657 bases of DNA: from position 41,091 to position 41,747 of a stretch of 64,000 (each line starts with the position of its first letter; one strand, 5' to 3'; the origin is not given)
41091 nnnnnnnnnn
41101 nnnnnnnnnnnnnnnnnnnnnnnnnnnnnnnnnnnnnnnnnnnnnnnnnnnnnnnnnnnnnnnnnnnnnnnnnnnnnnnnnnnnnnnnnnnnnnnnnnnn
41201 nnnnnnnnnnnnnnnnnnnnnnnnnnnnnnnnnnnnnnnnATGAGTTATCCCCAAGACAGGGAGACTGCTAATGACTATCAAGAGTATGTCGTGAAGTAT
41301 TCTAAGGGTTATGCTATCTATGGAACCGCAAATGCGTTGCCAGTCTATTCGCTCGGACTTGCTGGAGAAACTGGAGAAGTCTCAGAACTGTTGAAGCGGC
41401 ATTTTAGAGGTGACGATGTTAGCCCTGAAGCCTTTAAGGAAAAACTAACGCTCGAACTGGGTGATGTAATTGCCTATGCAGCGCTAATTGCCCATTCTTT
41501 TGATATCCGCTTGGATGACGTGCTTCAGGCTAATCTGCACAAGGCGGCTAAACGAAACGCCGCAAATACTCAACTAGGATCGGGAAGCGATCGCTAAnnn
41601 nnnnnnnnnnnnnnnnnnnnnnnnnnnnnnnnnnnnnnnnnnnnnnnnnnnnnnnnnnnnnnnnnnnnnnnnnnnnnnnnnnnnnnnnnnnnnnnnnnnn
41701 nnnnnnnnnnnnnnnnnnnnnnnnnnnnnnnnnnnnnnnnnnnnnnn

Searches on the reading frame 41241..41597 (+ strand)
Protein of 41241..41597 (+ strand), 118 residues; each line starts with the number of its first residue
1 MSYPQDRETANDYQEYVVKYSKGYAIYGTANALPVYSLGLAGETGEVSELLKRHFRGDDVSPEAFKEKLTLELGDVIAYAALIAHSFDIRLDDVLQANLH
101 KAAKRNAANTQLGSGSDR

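Call 3: search_protein_families(library=pfam, proteins=[window:41241-41597:+], max_evalue=0.01)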
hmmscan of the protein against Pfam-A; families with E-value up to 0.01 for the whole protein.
window:41241-41597:+ (118 aa): 2 families
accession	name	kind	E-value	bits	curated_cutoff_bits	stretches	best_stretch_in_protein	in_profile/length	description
PF03819.22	MazG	-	1.8e-07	31.7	22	1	38-106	8-70/74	MazG nucleotide pyrophosphohydrolase domain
PF12643.12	MazG-like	-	0.0073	17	27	1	64-106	29-70/85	MazG-like family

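Call 6: search_protein_families(library=phrogs, proteins=[window:41241-41597:+], max_evalue=0.001)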
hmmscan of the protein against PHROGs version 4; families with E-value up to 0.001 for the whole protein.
window:41241-41597:+ (118 aa): 2 families
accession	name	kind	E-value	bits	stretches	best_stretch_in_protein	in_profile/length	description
phrog_229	-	other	8.7e-18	65.7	1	9-105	249-344/533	MazG-like pyrophosphatase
phrog_22758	-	other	1e-10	42.7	1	31-107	128-204/221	MazG-like pyrophosphatase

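Call 10: search_protein_families(library=ncbifam, proteins=[window:41241-41597:+], max_evalue=0.01)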
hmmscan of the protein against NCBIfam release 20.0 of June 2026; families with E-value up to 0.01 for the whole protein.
window:41241-41597:+ (118 aa): 0 families
